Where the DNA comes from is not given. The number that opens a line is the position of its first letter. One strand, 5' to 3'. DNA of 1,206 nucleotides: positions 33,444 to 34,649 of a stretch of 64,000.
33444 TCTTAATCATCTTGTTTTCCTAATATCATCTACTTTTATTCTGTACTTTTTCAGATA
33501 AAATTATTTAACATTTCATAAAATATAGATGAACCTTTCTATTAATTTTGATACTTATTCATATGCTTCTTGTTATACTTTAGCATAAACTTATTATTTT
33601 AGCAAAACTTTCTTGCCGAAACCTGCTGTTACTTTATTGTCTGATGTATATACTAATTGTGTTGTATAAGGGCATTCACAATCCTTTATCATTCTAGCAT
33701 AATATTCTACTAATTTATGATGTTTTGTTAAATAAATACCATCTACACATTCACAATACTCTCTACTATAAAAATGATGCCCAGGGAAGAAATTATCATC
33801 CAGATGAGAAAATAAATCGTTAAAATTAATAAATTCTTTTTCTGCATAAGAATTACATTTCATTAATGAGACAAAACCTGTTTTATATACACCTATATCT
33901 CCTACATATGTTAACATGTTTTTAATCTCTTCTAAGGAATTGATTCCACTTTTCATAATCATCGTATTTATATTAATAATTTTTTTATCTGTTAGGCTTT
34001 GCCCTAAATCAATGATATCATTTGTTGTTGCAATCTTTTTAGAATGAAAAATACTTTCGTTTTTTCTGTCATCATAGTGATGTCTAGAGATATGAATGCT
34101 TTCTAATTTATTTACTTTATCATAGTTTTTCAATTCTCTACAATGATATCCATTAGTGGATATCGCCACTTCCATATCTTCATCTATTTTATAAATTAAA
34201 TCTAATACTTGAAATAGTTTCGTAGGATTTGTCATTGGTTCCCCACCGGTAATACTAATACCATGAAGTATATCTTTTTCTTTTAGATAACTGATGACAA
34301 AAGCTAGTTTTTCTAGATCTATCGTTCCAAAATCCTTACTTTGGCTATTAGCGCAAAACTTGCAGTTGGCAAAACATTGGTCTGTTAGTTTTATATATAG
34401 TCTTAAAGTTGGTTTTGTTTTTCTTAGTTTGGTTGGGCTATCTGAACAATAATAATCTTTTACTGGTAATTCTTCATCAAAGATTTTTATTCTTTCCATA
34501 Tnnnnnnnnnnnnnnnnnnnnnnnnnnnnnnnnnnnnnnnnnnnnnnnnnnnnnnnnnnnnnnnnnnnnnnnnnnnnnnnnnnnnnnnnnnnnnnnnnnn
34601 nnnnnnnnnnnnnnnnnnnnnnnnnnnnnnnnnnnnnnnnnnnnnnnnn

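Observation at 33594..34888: His/Tyr/Cys-tailed 128-aa protein translationally coupled to an orphan radical SAM enzyme inside an NAD salvage operon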

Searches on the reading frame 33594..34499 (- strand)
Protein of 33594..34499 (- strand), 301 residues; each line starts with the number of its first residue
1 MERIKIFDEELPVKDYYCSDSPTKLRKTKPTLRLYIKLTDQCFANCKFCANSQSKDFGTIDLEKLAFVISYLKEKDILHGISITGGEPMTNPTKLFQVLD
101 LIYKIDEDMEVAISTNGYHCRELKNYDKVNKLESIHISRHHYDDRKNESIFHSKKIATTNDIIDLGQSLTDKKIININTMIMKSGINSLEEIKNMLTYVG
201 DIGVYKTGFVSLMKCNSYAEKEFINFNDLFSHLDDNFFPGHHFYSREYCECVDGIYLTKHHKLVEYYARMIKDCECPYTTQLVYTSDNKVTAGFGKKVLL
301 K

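Call 3: search_protein_families(library=pfam, proteins=[window:33594-34499:-], max_evalue=0.1)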
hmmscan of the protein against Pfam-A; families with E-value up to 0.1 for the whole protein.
window:33594-34499:- (301 aa): 2 families
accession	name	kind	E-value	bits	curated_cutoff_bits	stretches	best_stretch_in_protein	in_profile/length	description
PF04055.27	Radical_SAM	-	4e-15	56.8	29.5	1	36-196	1-163/166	Radical SAM superfamily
PF13353.11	Fer4_12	-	4e-10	40.6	22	1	40-137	13-111/137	4Fe-4S single cluster domain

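Call 4: search_protein_families(library=ncbifam, proteins=[window:33594-34499:-], max_evalue=0.1)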
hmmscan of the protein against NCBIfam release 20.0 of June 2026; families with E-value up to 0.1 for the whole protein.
window:33594-34499:- (301 aa): 34 families (the best 25 are shown)
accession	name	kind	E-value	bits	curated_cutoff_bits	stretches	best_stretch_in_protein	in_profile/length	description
TIGR02666.1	moaA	equivalog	2.6e-16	59.5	284.05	1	34-240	12-223/336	GTP 3',8-cyclase MoaA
TIGR04317.1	W_rSAM_matur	equivalog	1.4e-13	50.7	380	1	33-215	5-187/349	tungsten cofactor oxidoreductase radical SAM maturase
TIGR03977.1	rSAM_pair_HxsC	equivalog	4.2e-12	45.5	267.9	1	37-195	30-189/292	His-Xaa-Ser system radical SAM maturase HxsC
NF001199.0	PRK00164.2-1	equivalog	7.6e-12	45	231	1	32-221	12-196/308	GTP 3',8-cyclase MoaA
TIGR02668.1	moaA_archaeal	equivalog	8.6e-12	44.6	325.25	1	33-226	11-199/303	GTP 3',8-cyclase MoaA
NF038283.1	viperin_w_prok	equivalog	2.2e-09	36.9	180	1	38-195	8-174/281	viperin family antiviral radical SAM protein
TIGR02495.1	NrdG2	equivalog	3.4e-09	36.3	131.15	1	41-127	25-109/193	anaerobic ribonucleoside-triphosphate reductase activating protein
TIGR04478.1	rSAM_YfkAB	equivalog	1.4e-08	34.4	250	1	36-198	29-202/363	radical SAM/CxCxxxxC motif protein YfkAB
TIGR04078.1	rSAM_yydG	equivalog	3.6e-07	30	300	1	34-229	3-194/309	YydG family radical SAM peptide epimerase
TIGR02493.1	PFLA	equivalog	5.4e-07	29.2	231.75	1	30-195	14-179/235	pyruvate formate-lyase-activating protein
TIGR02491.1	NrdG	equivalog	5.7e-07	29.6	126.1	1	41-135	24-123/154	anaerobic ribonucleoside-triphosphate reductase activating protein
TIGR03963.1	rSAM_QueE_Clost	equivalog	9.7e-06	25.4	260.1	1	32-130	20-113/219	putative 7-carboxy-7-deazaguanine synthase QueE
TIGR04038.1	tatD_link_rSAM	subfamily_domain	1.9e-05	24.5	129.7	1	33-133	9-112/192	TatD family nuclease-associated radical SAM protein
TIGR04251.1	SCM_rSAM_ScmF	equivalog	2.2e-05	24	400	1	30-122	2-95/353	SynChlorMet cassette radical SAM/SPASM protein ScmF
TIGR04084.1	rSAM_AF0577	subfamily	3.7e-05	22.8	225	1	38-139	3-99/347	TIGR04084 family radical SAM/SPASM domain-containing protein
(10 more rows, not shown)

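Call 5: find_homologous_proteins(query=window:33594-34499:-)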
Query window:33594-34499:- (301 aa): 327 proteins with E <= 0.001 among 1097 candidates; the best 120 are listed.
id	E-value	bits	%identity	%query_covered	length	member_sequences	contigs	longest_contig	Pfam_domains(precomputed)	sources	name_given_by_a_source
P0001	3.2e-185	632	91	100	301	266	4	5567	PF04055.28,PF13353.12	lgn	-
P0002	9.4e-180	614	89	100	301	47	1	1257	PF04055.28,PF13353.12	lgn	-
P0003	9.3e-171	585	84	100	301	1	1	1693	PF04055.28,PF13353.12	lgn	-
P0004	1.5e-169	581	84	100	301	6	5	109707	PF04055.28,PF13353.12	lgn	-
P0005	8.4e-169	578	83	100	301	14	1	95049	PF04055.28,PF13353.12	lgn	-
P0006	1.9e-165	567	81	100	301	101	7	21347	PF04055.28,PF13353.12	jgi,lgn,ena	jgi:radical SAM superfamily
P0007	1.1e-159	548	79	100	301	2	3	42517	PF04055.28,PF13353.12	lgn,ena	-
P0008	8.9e-157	539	78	100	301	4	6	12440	PF04055.28,PF13353.12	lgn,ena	-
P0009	1.5e-143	495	72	100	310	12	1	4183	PF04055.28,PF13353.12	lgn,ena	-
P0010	2.0e-143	495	73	100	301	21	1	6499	PF04055.28,PF13353.12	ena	-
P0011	2.5e-134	465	68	100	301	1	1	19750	PF04055.28,PF13353.12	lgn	-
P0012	3.3e-133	461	69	100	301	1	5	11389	PF04055.28,PF13353.12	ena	-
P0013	8.6e-133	460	67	100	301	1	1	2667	PF04055.28,PF13353.12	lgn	-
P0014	2.0e-131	456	65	100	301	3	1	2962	PF04055.28,PF13353.12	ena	-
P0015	3.1e-131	455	66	100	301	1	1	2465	PF04055.28,PF13353.12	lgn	-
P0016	4.5e-131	454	66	100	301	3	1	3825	PF04055.28,PF13353.12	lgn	-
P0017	7.2e-131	454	65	100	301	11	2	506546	PF04055.28,PF13353.12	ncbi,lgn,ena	-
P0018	1.3e-130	453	66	100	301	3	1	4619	PF04055.28,PF13353.12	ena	-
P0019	1.3e-130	453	66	100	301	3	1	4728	PF04055.28,PF13353.12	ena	-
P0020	2.4e-130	452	68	99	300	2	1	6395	PF04055.28,PF13353.12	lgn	-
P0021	6.8e-130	451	67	100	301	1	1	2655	PF04055.28,PF13353.12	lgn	-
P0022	8.3e-130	450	66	100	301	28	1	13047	PF04055.28,PF13353.12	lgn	-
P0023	2.3e-129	449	66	100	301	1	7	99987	PF04055.28,PF13353.12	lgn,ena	-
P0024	2.3e-129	449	69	100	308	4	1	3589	PF04055.28,PF13353.12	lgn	-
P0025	2.3e-129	449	66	100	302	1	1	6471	PF04055.28,PF13353.12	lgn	-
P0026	2.4e-129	449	67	100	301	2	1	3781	PF04055.28,PF13353.12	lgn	-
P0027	2.5e-129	449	67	100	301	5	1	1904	PF04055.28,PF13353.12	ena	-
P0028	2.8e-129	449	66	100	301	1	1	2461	PF04055.28,PF13353.12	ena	-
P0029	2.9e-129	449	66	100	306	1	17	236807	PF04055.28,PF13353.12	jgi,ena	-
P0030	2.9e-129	449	66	100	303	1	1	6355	PF04055.28,PF13353.12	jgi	-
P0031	3.9e-129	448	66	100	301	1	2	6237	PF04055.28,PF13353.12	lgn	-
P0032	6.3e-129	447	66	100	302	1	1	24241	PF04055.28,PF13353.12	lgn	-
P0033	8.9e-129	447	65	100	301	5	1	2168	PF04055.28,PF13353.12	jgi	-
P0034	9.2e-129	447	65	100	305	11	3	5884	PF04055.28,PF13353.12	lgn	-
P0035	1.0e-128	447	64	100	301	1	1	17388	PF04055.28,PF13353.12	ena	-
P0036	2.0e-128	446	67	100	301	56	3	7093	PF04055.28,PF13353.12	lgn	-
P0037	2.7e-128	445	65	100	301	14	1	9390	PF04055.28,PF13353.12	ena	-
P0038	3.1e-128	445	66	100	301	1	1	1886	PF04055.28,PF13353.12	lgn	-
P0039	3.2e-128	445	66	100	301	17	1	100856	PF04055.28,PF13353.12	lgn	-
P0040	3.2e-128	445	64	100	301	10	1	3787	PF04055.28,PF13353.12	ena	-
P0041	3.5e-128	445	66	100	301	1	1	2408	PF04055.28,PF13353.12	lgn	-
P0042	3.6e-128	445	64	100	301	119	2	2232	PF04055.28,PF13353.12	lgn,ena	-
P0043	3.9e-128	445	65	100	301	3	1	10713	PF04055.28,PF13353.12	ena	-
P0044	6.3e-128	444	65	100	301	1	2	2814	PF04055.28,PF13353.12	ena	-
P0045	6.6e-128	444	65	100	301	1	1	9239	PF04055.28,PF13353.12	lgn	-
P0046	8.5e-128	444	64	100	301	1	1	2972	PF04055.28,PF13353.12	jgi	-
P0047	8.6e-128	444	65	100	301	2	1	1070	PF04055.28,PF13353.12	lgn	-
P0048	1.7e-127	443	65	100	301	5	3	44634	PF04055.28,PF13353.12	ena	-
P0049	2.0e-127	442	64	100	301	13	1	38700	PF04055.28,PF13353.12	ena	-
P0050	3.5e-127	442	66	100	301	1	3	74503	PF04055.28,PF13353.12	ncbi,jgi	jgi:molybdenum cofactor biosynthesis enzyme MoaA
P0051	6.5e-127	441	65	100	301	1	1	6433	PF04055.28,PF13353.12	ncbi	-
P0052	8.0e-127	441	64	100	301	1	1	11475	PF04055.28,PF13353.12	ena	-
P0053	1.1e-126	440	64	100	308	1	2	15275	PF04055.28,PF13353.12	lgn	-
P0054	1.4e-126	440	65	100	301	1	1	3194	PF04055.28,PF13353.12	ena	-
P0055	1.6e-126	439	64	100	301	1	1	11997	PF04055.28,PF13353.12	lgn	-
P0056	1.7e-126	439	64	100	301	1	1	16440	PF04055.28,PF13353.12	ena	-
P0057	1.7e-126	439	64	100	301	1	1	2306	PF04055.28,PF13353.12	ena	-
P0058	1.7e-126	439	64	100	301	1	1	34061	PF04055.28,PF13353.12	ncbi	-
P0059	1.8e-126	439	64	100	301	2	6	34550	PF04055.28,PF13353.12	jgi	-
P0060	1.9e-126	439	63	100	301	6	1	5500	PF04055.28,PF13353.12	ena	-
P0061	2.2e-126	439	63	100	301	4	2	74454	PF04055.28,PF13353.12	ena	-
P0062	2.4e-126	439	64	100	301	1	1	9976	PF04055.28,PF13353.12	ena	-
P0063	2.6e-126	439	64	100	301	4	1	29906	PF04055.28,PF13353.12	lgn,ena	-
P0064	2.7e-126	439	64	100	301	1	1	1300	PF04055.28,PF13353.12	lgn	-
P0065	2.8e-126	439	63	100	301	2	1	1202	PF04055.28,PF13353.12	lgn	-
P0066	3.2e-126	439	64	100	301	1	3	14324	PF04055.28,PF13353.12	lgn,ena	-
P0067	3.3e-126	438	63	100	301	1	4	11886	PF04055.28,PF13353.12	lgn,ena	-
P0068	3.6e-126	438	64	100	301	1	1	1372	PF04055.28,PF13353.12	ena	-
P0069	3.7e-126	438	64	100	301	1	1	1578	PF04055.28,PF13353.12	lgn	-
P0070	3.8e-126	438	63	100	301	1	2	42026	PF04055.28,PF13353.12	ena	-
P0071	4.6e-126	438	63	100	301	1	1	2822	PF04055.28,PF13353.12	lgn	-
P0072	4.9e-126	438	64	100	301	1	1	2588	PF04055.28,PF13353.12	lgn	-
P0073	5.4e-126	438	64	100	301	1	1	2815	PF04055.28,PF13353.12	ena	-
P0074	6.0e-126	438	64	100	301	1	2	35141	PF04055.28,PF13353.12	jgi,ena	-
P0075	7.2e-126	437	64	100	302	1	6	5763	PF04055.28,PF13353.12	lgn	-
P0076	7.2e-126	437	64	100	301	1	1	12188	PF04055.28,PF13353.12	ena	-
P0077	8.8e-126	437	64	100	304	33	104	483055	PF04055.28,PF13353.12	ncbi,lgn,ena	-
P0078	9.7e-126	437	63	100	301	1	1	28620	PF04055.28,PF13353.12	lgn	-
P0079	1.0e-125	437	64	100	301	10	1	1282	PF04055.28,PF13353.12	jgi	jgi:molybdenum cofactor biosynthesis enzyme MoaA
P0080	1.0e-125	437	65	100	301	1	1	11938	PF04055.28,PF13353.12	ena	-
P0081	1.1e-125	437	65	100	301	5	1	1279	PF04055.28,PF13353.12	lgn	-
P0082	1.1e-125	437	64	100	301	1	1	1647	PF04055.28,PF13353.12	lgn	-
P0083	1.5e-125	436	63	100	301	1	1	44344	PF04055.28,PF13353.12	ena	-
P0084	1.6e-125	436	63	100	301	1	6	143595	PF04055.28,PF13353.12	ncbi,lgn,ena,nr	ncbi:MAG: radical SAM protein [Bacilli bacterium]|nr:radical SAM protein [Bacilli bacterium]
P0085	1.6e-125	436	64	100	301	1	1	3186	PF04055.28,PF13353.12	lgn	-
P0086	1.7e-125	436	63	100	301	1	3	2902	PF04055.28,PF13353.12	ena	-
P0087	1.7e-125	436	63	100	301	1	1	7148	PF04055.28,PF13353.12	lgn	-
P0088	1.9e-125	436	63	100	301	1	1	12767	PF04055.28,PF13353.12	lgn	-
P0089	2.1e-125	436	64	100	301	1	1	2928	PF04055.28,PF13353.12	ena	-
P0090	2.5e-125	436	63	100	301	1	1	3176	PF04055.28,PF13353.12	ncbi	-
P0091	2.5e-125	436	65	100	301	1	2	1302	PF04055.28,PF13353.12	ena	-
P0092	2.6e-125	436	65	100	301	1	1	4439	PF04055.28,PF13353.12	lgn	-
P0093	2.8e-125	435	63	100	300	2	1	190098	PF04055.28,PF13353.12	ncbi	-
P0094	2.9e-125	435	63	100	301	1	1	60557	PF04055.28,PF13353.12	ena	-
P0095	3.0e-125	435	63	100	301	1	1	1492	PF04055.28,PF13353.12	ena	-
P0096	3.3e-125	435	64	100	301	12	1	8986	PF04055.28,PF13353.12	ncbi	-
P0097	3.4e-125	435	63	100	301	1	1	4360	PF04055.28,PF13353.12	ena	-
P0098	4.0e-125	435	63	100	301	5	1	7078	PF04055.28,PF13353.12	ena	-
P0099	4.7e-125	435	63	100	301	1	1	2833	PF04055.28,PF13353.12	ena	-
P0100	4.9e-125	435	63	100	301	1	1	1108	PF04055.28,PF13353.12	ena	-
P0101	5.5e-125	434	64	100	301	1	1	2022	PF04055.28,PF13353.12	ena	-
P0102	5.5e-125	434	63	100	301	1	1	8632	PF04055.28,PF13353.12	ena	-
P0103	6.7e-125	434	65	100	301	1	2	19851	PF04055.28,PF13353.12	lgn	-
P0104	6.8e-125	434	64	100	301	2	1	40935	PF04055.28,PF13353.12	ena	-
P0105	7.0e-125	434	63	100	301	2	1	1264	PF04055.28,PF13353.12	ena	-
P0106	9.1e-125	434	64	100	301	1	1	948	PF04055.28,PF13353.12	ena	-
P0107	9.5e-125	434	64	100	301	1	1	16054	PF04055.28,PF13353.12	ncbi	-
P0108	1.1e-124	434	63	100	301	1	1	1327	PF04055.28,PF13353.12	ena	-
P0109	1.1e-124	434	63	100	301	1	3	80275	PF04055.28,PF13353.12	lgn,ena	-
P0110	1.1e-124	433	64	100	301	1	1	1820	PF04055.28,PF13353.12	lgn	-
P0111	1.2e-124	433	62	100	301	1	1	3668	PF04055.28,PF13353.12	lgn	-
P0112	1.3e-124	433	63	100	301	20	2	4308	PF04055.28,PF13353.12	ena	-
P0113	1.4e-124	433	63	100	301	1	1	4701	PF04055.28,PF13353.12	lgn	-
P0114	1.4e-124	433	62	100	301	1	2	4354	PF04055.28,PF13353.12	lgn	-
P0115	1.8e-124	433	64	100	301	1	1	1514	PF04055.28,PF13353.12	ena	-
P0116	2.0e-124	433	63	100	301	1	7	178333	PF04055.28,PF13353.12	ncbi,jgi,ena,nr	ncbi:MAG: radical SAM protein [Firmicutes bacterium]|nr:radical SAM protein [Bacillota bacterium]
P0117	2.8e-124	432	64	100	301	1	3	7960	PF04055.28,PF13353.12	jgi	-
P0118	2.8e-124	432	63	100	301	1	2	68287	PF04055.28,PF13353.12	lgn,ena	-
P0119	3.3e-124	432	64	100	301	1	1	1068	PF04055.28,PF13353.12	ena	-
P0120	3.7e-124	432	63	100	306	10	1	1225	PF04055.28,PF13353.12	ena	-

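Call 9: find_related_loci(query=A2, collection=genome_contigs, flank=6000)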
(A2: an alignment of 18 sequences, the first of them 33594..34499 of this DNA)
Query A2 (301 aa) in genome_contigs; peptide patterns used: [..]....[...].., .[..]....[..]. (x = any residue, [..] = any of these).
80 stretches matched a pattern; 19 encode a relative of the query (tblastn E <= 1e-3); 19 distinct loci.
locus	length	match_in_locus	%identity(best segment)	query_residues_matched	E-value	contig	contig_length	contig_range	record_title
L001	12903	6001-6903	91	1-301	0e+0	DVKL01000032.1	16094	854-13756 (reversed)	MAG TPA_asm: Candidatus Faecimonas intestinavium isolate USAMLcec2-12447 USAMLcec2__C59257_L16094_SRR5280393, whole geno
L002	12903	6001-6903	90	1-301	3e-180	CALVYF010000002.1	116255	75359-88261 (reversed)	MAG: uncultured Bacilli bacterium isolate BRZ_SL__bin34 genome assembly, contig: BRZ_SL__NODE_163_length_116255_cov_9.41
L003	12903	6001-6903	82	1-301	5e-173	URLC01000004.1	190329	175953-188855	uncultured Tenericutes bacterium isolate UMGS1110 genome assembly, contig: NODE_7_length_190329_cov_9.21999, whole genom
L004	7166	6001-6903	81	1-301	4e-171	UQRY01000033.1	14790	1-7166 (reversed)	uncultured Tenericutes bacterium isolate UMGS592 genome assembly, contig: NODE_2343_length_14790_cov_9.927316, whole gen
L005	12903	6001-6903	67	1-301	3e-136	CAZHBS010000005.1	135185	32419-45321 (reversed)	MAG TPA_asm: uncultured Muribaculaceae bacterium isolate SRP287540_co1_193 genome assembly, contig: NODE_52_length_13518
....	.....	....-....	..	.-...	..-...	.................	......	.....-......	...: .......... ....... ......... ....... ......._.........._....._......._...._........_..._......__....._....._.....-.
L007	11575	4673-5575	65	1-301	2e-133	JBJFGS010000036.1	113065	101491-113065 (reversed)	MAG: Candidatus Coprovivens sp. isolate PUUB45_bin.013 NODE_52_length_113065_cov_21.094284, whole genome shotgun sequenc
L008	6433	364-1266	65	1-301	2e-133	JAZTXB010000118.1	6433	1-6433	MAG: Bacilli bacterium isolate T1900045331_YK20190020.MAGScoT_cleanbin_000028 SGB_6528_k141_1668567, whole genome shotgu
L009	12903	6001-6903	64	1-301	3e-132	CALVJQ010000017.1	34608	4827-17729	MAG: uncultured Bacilli bacterium isolate BRZ_KK__bin32 genome assembly, contig: BRZ_KK__NODE_1947_length_34608_cov_7.94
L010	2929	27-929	63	1-301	8e-136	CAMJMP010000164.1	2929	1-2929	MAG: uncultured Tenericutes bacterium isolate SRR12081299_bin.26_metaWRAP_v1.3_MAG genome assembly, contig: ERZ12289776.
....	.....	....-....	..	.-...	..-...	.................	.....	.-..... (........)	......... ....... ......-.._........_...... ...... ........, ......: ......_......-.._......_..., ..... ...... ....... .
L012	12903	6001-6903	63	1-301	6e-129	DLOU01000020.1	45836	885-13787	MAG TPA_asm: Bacillales bacterium UBA7476 UBA7476_contig_211, whole genome shotgun sequence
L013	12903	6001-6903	62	1-301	2e-127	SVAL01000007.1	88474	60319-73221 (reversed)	MAG: Bacillota bacterium isolate SIG201 NODE_1302_length_88474_cov_6.831098, whole genome shotgun sequence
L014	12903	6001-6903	62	1-301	6e-127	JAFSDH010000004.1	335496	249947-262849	MAG: Bacilli bacterium isolate RGIG3038 Goat_Rectum-4__c344, whole genome shotgun sequence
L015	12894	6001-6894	58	1-298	3e-117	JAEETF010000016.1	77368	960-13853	MAG: Bacilli bacterium isolate Tb.RUG.4 k141_2288576_flag=0_multi=36.3354_len=77368, whole genome shotgun sequence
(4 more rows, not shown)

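Call 20: predict_structure(alignment_id=A2)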
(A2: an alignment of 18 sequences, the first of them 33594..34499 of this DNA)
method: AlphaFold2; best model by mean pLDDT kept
length: 301 residues; sequences in the alignment: 18
mean_pLDDT: 78.3   pTM: 0.80
mean pLDDT of the five models: 78.3, 77.6, 77.0, 77.0, 76.3
residues with pLDDT >= 90: 90; 70-90: 128; 50-70: 59; < 50: 24
segments of 3 or more residues with pLDDT < 50: 50-57, 214-216, 272-279
pLDDT, mean of each block of 10 residues (from residue 1): 86 73 74 82 54 52 95 93 73 91 96 84 91 88 87 85 91 80 66 91 87 54 67 80 53 85 84 44 85 77 86
secondary structure, 60 per line:
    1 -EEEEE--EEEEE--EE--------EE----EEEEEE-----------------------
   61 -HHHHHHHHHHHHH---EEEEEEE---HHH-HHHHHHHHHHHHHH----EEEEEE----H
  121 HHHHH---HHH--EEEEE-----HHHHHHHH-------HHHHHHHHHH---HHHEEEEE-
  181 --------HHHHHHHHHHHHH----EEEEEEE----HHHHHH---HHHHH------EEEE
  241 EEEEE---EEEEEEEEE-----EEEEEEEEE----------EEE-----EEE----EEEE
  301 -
elements in order: E2-6 E9-13 E32-37 H62-74 E78-84 H92-105 E110-115 H120-125 E134-138 H144-151 H159-168 E175-179 H189-201 E206-212 H217-222 H226-230 E237-245 E249-257 E263-271 E282-284 E290-292 E297-300

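Call 22: search_protein_representatives(protein=window:33594-34499:-)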
Query: 301 residues. Proteins with E-value up to 0.001 (for the whole library): 959; up to 1e-10: 267; up to 1e-30: 52. The best 150 are listed.
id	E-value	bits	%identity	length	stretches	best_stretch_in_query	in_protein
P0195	2.2e-116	404.5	61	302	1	1-301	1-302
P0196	6.2e-79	281.6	70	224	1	127-301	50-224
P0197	1.4e-74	267.4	42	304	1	3-299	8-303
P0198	1.0e-71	257.9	60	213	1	1-199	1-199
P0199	9.5e-57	208.8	36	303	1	1-297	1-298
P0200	1.4e-56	208.3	37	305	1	2-296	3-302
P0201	1.3e-53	198.5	36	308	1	4-297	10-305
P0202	4.8e-51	190.1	35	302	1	6-297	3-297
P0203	5.0e-51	190.0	37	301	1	2-299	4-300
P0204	8.4e-51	189.3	53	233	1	1-184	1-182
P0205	1.2e-49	185.5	99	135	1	1-87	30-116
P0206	2.3e-49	184.6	39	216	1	84-298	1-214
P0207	9.5e-49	182.5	39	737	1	2-298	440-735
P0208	1.3e-48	182.1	34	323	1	2-297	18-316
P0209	1.3e-48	182.1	37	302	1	3-298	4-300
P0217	2.9e-40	154.7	30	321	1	3-300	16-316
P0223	4.1e-38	147.6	28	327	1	4-301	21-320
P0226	5.6e-36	140.6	29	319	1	2-297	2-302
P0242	1.7e-31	125.9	28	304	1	4-300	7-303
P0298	2.1e-24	102.6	25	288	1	12-300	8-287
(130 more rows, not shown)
